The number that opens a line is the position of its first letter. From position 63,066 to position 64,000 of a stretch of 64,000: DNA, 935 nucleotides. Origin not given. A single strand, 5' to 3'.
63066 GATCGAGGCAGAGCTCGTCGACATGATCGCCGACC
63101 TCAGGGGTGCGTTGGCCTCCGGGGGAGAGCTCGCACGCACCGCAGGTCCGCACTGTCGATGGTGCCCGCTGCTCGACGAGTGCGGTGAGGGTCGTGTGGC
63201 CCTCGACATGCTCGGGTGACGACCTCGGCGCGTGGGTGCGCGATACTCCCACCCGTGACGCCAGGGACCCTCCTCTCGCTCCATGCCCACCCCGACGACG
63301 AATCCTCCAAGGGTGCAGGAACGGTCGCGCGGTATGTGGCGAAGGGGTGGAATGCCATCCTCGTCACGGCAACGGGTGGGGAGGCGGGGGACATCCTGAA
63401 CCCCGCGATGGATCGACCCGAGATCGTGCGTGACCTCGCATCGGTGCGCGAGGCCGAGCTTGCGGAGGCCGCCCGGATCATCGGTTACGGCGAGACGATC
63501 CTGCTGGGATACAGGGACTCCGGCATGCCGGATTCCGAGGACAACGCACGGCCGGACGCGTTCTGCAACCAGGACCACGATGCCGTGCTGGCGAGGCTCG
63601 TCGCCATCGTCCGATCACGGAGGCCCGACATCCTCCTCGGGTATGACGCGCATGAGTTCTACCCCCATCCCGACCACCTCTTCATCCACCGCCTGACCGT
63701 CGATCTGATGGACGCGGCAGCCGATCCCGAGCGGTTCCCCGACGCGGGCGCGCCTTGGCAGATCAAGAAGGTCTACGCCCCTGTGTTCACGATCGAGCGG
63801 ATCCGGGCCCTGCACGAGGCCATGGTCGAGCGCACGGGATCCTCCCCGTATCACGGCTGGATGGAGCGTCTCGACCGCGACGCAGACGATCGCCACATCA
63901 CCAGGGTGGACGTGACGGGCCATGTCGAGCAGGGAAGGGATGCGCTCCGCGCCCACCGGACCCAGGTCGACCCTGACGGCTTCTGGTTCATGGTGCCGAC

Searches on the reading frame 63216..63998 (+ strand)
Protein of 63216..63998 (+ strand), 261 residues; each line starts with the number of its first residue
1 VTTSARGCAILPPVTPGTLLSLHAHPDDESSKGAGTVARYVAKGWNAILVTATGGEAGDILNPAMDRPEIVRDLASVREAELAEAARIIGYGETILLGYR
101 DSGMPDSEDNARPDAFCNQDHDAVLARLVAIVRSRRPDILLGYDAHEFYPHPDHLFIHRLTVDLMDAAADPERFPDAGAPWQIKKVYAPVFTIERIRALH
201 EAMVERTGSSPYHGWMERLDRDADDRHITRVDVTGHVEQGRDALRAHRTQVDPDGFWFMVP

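Call 51: search_protein_families(library=pfam, proteins=[window:63216-63998:+], max_evalue=0.001)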
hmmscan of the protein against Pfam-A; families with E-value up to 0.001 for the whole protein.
window:63216-63998:+ (261 aa): 1 family
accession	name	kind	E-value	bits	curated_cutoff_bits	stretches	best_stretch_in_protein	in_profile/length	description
PF02585.22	PIG-L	-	6.2e-25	88.6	28.2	1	21-164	2-128/129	GlcNAc-PI de-N-acetylase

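Call 52: search_protein_families(library=ncbifam, proteins=[window:63216-63998:+], max_evalue=0.00001)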
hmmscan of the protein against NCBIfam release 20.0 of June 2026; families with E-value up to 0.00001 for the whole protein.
window:63216-63998:+ (261 aa): 4 families
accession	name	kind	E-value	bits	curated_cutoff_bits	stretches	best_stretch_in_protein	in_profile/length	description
TIGR03446.1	mycothiol_Mca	equivalog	2.2e-77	260.4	277.15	1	19-261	3-250/283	mycothiol conjugate amidase Mca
TIGR03445.1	mycothiol_MshB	equivalog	4.9e-48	164.4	224.35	1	22-253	3-240/284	N-acetyl-1-D-myo-inositol-2-amino-2-deoxy-alpha-D-glucopyranoside deacetylase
TIGR04001.1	thiol_BshB1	equivalog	3.6e-13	49.8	182.5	1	19-188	4-146/226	bacillithiol biosynthesis deacetylase BshB1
TIGR04000.1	thiol_BshB2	equivalog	5.3e-13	49.1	195.25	1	21-166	5-135/217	bacillithiol biosynthesis deacetylase BshB2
